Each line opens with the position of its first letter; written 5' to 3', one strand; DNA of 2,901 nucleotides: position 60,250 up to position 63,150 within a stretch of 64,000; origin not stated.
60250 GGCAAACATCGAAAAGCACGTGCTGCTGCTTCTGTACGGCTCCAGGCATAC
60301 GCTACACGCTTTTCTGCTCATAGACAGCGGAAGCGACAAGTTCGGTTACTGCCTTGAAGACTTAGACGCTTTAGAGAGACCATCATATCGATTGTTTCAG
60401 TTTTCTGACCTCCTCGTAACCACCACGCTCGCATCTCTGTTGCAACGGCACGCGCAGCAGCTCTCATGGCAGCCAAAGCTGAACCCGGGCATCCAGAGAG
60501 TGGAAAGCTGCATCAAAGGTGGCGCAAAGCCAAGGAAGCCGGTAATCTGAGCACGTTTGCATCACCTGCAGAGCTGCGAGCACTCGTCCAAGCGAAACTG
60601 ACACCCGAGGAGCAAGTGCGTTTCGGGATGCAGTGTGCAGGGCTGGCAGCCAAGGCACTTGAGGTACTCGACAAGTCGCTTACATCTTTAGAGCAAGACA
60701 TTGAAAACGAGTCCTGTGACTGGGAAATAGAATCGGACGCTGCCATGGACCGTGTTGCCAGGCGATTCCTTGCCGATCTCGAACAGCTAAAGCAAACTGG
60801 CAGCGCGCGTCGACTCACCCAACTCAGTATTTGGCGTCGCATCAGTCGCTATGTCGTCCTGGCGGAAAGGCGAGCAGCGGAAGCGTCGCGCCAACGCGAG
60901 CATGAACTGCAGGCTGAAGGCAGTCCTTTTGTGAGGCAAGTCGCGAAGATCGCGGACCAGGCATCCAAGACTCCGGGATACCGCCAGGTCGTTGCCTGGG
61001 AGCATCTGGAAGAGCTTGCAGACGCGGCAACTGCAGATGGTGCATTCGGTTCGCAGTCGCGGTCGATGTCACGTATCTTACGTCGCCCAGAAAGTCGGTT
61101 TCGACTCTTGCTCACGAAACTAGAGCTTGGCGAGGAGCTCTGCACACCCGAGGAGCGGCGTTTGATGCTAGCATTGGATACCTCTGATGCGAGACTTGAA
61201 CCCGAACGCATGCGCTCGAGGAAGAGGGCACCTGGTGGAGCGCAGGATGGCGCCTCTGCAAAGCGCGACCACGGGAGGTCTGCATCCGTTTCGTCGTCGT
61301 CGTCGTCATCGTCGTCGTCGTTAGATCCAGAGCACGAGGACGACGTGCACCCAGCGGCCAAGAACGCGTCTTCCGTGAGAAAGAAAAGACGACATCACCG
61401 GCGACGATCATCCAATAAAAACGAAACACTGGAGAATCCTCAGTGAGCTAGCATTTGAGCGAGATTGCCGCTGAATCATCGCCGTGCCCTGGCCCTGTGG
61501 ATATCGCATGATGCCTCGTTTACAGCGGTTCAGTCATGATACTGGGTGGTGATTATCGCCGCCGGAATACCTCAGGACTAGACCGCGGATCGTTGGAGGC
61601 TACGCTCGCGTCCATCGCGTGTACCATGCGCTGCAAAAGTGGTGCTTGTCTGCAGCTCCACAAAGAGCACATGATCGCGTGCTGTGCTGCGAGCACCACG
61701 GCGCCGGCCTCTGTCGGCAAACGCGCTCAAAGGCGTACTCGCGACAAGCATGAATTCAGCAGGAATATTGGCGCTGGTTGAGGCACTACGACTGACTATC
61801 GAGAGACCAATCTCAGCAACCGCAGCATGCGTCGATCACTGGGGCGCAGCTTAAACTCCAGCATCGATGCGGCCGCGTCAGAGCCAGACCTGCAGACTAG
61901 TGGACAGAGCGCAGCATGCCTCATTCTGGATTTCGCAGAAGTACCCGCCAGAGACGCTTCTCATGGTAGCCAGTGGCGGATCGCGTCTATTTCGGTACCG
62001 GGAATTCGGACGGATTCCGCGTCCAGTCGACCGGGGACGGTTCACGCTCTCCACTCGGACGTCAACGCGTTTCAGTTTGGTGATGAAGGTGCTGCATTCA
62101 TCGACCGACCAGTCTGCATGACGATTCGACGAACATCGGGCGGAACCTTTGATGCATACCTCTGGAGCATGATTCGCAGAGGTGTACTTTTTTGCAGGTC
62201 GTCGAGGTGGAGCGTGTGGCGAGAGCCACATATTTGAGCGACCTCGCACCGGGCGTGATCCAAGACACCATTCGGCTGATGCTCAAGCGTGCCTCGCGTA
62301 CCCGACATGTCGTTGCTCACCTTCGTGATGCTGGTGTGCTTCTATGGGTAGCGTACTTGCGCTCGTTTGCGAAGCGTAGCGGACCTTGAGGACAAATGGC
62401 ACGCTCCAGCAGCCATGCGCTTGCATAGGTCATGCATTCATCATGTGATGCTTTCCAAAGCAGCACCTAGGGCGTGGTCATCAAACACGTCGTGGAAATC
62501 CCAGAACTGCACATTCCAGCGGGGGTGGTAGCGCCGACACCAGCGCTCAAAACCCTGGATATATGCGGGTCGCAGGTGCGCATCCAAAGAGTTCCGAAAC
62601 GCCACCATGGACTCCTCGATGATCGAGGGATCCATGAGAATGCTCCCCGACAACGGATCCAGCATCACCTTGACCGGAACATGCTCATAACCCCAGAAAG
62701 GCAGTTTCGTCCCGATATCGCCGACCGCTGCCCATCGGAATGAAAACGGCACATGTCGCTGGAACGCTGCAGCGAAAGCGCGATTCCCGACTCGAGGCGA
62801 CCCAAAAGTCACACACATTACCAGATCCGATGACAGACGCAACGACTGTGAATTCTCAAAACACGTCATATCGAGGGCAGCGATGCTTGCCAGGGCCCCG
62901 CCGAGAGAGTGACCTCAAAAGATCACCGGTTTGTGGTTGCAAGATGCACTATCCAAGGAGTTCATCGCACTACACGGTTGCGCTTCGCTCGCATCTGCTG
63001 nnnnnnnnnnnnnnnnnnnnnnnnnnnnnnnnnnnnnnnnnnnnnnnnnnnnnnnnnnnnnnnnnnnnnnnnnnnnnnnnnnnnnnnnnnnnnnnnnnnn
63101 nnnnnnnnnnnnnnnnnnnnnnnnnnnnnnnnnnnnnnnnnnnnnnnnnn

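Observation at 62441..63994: Class-3 lipase ORF interrupted by an in-frame TGA exactly at the nucleophile-elbow position (x-GHSLGG)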

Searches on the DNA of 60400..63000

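Call 21: search_rna_families(source=window, start=60400, end=63000, threshold=evalue, max_evalue=10)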
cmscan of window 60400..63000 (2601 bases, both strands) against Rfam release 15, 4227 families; matches with E-value up to 10: 0.
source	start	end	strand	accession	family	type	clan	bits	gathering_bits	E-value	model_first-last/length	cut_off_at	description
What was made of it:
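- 61447..62437 (-): 3' UTR and intergenic region. No SECIS-like element was found and folding is unremarkable. Rfam at E<=10 gave no hits over 60400-63000 (call 21).
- On Eukaryotic selenoprotein gene: No Rfam match at E<=10 over 60400-63000 (call 21).
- Tried and rejected: Rfam permissive scan for SECIS: nothing found (call 21).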
